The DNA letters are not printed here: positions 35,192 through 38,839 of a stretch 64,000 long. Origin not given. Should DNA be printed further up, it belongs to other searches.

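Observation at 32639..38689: Receiver domain fused to a MinD/ParA-like domain with a lysine-less Walker A (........), adjacent to a GAF histidine kinase and divergent from a polytopic HAMP-GAF-PAS kinase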

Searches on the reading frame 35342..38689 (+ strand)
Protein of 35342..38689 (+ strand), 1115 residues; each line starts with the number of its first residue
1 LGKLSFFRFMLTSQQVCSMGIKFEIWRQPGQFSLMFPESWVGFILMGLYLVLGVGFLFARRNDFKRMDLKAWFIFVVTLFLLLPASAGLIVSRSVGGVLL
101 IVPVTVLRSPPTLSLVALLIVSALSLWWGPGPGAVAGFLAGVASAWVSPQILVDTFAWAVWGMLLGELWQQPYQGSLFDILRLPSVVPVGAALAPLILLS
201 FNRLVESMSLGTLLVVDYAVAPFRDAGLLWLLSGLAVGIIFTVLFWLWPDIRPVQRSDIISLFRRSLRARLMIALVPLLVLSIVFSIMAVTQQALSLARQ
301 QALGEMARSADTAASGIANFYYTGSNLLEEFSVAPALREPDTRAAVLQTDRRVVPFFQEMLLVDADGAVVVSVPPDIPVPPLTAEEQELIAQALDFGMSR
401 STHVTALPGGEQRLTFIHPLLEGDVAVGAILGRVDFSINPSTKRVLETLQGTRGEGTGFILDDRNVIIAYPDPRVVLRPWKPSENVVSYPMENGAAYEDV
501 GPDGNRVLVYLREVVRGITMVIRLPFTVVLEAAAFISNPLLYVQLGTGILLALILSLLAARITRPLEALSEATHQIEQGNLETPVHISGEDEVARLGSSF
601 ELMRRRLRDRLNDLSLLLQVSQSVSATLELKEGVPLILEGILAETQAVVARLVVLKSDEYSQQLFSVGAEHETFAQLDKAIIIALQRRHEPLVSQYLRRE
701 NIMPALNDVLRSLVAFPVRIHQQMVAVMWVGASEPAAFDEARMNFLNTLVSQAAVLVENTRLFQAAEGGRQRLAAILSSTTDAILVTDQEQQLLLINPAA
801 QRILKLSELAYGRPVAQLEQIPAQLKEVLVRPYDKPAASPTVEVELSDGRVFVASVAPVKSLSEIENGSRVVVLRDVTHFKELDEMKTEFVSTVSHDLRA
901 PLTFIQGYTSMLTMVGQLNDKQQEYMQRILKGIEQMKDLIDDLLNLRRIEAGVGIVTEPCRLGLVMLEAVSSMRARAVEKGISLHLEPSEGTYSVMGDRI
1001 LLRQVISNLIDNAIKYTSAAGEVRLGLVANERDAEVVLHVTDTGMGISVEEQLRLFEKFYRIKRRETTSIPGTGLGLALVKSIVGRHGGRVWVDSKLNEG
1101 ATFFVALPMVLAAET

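Call 6: search_protein_families(library=pfam, proteins=[window:35342-38689:+], max_evalue=0.01)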
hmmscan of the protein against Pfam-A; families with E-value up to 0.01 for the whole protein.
window:35342-38689:+ (1115 aa): 11 families
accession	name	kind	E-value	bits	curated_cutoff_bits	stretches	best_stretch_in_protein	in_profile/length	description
PF02518.31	HATPase_c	-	1.2e-28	100.2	26.4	1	997-1109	1-109/111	Histidine kinase-, DNA gyrase B-, and HSP90-like ATPase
PF00512.31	HisKA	-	1.7e-19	70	26.9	1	886-952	1-66/66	His Kinase A (phospho-acceptor) domain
PF00672.30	HAMP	-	1.2e-14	54.8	25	1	557-609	1-53/53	HAMP domain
PF13185.12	GAF_2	-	8.2e-08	33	28.6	1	687-758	63-136/136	GAF domain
PF02743.24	dCache_1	-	2.4e-06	27.7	45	1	298-512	3-228/240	Cache domain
PF13596.12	PAS_10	-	4.4e-05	24.5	22.1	1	773-872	1-101/106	PAS domain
PF13188.13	PAS_8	-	0.0002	21.6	21.8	1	771-817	1-49/65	PAS domain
PF01590.32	GAF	-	0.00023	22.2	22.4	1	664-755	47-131/133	GAF domain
PF00989.32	PAS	-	0.003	18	22.6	1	772-808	2-38/113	PAS fold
PF13492.12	GAF_3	-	0.0059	17.5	27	0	710-759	80-129/129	GAF domain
PF08448.16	PAS_4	-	0.0082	16.8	23.1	0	777-839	1-62/110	PAS fold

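Call 7: search_protein_families(library=ncbifam, proteins=[window:35342-38689:+], max_evalue=0.01)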
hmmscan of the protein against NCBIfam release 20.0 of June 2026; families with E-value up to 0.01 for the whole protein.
window:35342-38689:+ (1115 aa): 88 families (the best 25 are shown)
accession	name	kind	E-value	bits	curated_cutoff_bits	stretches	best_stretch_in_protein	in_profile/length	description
NF046044.1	PnpS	equivalog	4e-75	253.3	400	1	744-1108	27-390/390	two-component system histidine kinase PnpS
NF033092.0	HK_WalK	equivalog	8.9e-72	242.5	725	2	764-1109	251-594/594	cell wall metabolism sensor histidine kinase WalK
TIGR02966.1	phoR_proteo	equivalog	3.4e-68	230.1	334.2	1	771-1106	6-332/333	phosphate regulon sensor histidine kinase PhoR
TIGR02956.1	TMAO_torS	equivalog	8.2e-51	173.1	676.5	2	885-1110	462-683/967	TMAO reductase system sensor histidine kinase/response regulator TorS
NF045911.1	TCSHisKinNblS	equivalog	8.5e-50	169.7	1000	1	770-1109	265-620/621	two-component system sensor histidine kinase NblS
NF008468.0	PRK11360.1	equivalog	1.4e-47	162.4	646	1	768-1110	265-609/616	two-component system sensor histidine kinase AtoS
NF008235.0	PRK11006.1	equivalog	4.2e-44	151.1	390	1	778-1113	105-427/431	phosphate regulon sensor histidine kinase PhoR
NF008312.0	PRK11100.1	equivalog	1.1e-43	149.8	356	1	888-1108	257-473/477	two-component system sensor histidine kinase CreC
NF040691.1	MtrAB_MtrB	equivalog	2.5e-43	148.9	450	2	874-1110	258-493/507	MtrAB system histidine kinase MtrB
NF045595.1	HK_scytonemin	equivalog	8.8e-43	146.6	865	1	877-1110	405-636/637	scytonemin biosynthesis sensor histidine kinase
NF012163.2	BaeS_SmeS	equivalog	1.2e-42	146.5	500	2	882-1095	235-444/457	sensor histidine kinase efflux regulator BaeS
NF041735.1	hist_kin_RppB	equivalog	2.4e-42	145.3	400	1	889-1108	218-438/438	two-component system sensor histidine kinase RppB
NF006800.0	PRK09303.1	equivalog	9.5e-41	140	342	1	880-1110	144-378/383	histidine kinase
NF008302.0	PRK11091.1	equivalog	5.1e-40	137.4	838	1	886-1112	282-508/779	aerobic respiration two-component sensor histidine kinase ArcB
NF047874.1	MASE3_PAS_HK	subfamily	6.4e-40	137.6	560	1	766-1111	260-627/655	MASE3 domain-containing sensor histidine kinase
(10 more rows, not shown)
